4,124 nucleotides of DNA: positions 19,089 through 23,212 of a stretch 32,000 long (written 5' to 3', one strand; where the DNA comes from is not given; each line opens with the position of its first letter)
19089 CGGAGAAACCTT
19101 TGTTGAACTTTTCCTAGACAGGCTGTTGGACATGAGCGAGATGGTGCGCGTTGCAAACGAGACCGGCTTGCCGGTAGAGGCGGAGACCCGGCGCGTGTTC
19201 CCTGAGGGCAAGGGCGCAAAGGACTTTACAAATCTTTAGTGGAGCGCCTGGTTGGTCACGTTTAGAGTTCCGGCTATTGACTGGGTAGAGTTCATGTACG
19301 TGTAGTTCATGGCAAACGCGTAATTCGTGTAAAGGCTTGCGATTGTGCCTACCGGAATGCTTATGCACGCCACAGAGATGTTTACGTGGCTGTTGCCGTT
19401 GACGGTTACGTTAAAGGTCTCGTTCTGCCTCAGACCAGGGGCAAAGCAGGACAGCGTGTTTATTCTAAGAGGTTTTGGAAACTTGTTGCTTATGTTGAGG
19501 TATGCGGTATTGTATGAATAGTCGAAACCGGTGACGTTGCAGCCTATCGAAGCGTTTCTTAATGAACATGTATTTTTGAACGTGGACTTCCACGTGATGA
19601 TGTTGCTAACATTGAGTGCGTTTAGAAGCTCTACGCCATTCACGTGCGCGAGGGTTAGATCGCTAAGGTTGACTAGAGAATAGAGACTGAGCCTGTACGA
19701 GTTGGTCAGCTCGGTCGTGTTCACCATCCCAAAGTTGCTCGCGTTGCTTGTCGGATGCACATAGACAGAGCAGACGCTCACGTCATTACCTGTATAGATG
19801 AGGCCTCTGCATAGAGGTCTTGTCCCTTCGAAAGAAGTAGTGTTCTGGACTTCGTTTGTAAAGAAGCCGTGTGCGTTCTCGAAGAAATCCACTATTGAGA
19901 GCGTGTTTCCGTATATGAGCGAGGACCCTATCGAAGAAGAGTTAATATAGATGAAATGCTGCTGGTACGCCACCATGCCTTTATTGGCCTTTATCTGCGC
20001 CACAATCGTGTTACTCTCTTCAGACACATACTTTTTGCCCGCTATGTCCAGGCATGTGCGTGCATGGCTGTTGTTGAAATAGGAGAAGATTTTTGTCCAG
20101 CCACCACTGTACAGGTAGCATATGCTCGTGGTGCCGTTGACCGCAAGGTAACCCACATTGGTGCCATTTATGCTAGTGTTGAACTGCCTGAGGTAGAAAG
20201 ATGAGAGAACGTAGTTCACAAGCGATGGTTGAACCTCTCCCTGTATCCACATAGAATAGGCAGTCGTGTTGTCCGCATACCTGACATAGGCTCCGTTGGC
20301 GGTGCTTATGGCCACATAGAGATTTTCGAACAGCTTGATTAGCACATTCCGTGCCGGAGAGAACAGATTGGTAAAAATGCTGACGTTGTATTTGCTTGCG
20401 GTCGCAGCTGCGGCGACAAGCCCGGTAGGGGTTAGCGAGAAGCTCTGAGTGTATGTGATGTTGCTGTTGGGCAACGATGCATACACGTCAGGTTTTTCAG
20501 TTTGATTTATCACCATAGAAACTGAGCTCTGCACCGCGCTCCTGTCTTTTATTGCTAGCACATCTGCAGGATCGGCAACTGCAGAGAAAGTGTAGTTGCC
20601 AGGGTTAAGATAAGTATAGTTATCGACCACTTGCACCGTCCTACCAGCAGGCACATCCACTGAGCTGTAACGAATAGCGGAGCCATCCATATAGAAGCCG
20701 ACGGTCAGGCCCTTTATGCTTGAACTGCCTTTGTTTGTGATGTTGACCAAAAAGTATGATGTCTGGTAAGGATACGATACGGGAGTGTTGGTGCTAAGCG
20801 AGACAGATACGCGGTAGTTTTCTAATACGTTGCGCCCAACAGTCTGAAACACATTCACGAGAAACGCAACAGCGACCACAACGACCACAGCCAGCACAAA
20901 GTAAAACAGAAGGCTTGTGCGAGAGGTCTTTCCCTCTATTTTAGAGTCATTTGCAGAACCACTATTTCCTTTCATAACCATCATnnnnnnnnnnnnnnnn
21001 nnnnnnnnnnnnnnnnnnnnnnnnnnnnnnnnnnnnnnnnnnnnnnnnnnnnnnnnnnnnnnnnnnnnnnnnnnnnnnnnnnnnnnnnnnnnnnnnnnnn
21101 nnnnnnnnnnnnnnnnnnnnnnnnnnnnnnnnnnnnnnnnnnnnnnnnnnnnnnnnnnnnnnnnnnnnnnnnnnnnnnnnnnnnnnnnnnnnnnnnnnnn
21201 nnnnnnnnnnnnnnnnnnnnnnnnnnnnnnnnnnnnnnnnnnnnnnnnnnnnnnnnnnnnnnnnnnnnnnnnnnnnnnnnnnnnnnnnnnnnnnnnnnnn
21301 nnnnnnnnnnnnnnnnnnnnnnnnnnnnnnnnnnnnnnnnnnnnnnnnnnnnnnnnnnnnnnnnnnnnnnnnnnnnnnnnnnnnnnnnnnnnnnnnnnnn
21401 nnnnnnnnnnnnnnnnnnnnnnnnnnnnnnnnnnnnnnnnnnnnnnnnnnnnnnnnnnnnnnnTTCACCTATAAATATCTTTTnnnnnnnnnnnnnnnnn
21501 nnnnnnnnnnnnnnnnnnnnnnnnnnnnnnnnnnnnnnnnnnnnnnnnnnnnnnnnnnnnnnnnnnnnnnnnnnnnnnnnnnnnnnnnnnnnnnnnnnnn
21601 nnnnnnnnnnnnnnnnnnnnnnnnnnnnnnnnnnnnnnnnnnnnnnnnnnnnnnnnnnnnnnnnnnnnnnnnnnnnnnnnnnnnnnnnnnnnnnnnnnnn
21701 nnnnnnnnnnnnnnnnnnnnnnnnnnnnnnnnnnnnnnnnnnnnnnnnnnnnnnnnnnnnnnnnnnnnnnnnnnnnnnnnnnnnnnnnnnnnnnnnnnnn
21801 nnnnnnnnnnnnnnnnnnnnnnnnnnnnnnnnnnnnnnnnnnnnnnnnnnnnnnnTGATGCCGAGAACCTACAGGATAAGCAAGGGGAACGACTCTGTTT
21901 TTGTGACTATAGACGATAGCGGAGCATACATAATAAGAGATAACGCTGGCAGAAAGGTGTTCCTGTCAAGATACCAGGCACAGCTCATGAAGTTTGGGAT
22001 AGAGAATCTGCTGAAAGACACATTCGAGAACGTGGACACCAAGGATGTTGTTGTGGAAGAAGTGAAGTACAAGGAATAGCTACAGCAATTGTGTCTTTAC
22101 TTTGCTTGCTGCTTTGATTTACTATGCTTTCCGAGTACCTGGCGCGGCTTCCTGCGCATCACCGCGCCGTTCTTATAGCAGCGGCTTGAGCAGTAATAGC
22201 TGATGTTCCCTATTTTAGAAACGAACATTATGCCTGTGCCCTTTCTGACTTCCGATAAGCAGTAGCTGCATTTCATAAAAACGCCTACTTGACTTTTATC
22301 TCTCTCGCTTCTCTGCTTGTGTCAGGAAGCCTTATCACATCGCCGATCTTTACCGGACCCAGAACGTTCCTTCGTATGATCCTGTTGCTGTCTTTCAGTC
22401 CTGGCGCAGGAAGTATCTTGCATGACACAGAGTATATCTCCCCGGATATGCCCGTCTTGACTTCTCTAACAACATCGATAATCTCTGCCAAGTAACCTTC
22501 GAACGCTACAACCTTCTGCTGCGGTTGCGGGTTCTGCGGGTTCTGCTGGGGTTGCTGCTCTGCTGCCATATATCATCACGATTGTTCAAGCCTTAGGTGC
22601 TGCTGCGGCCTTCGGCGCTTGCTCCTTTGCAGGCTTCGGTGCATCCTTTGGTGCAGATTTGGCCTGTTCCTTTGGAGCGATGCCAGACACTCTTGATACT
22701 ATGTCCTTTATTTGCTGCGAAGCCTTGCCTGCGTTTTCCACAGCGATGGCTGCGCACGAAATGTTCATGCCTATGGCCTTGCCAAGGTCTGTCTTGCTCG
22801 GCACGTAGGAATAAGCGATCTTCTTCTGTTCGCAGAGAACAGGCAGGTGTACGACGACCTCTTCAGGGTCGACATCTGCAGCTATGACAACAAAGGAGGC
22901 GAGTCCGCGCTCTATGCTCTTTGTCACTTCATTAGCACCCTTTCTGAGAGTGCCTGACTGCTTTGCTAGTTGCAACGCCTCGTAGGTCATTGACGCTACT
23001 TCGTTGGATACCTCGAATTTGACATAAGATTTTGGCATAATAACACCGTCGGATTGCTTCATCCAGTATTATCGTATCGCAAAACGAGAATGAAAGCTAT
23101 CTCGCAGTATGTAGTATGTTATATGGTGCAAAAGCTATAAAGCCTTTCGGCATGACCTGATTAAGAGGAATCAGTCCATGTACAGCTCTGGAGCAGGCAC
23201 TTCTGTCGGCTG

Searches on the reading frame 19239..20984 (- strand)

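Call 32: search_protein_families(library=pfam, proteins=[window:19239-20984:-], max_evalue=0.001)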
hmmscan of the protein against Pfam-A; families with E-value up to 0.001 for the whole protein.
window:19239-20984:- (582 aa): 1 family
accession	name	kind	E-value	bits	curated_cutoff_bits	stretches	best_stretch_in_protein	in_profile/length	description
PF07705.17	CARDB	-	4.7e-06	27.2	22.7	1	61-141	6-87/101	CARDB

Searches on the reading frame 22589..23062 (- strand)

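Call 33: search_protein_families(library=pfam, proteins=[window:22589-23062:-], max_evalue=0.001)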
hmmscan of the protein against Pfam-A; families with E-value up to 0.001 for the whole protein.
window:22589-23062:- (158 aa): 1 family
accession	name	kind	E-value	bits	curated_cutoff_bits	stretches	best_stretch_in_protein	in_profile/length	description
PF01248.31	Ribosomal_L7Ae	-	6.6e-26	90.3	22.1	1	27-115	4-92/95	Ribosomal protein L7Ae/L30e/S12e/Gadd45 family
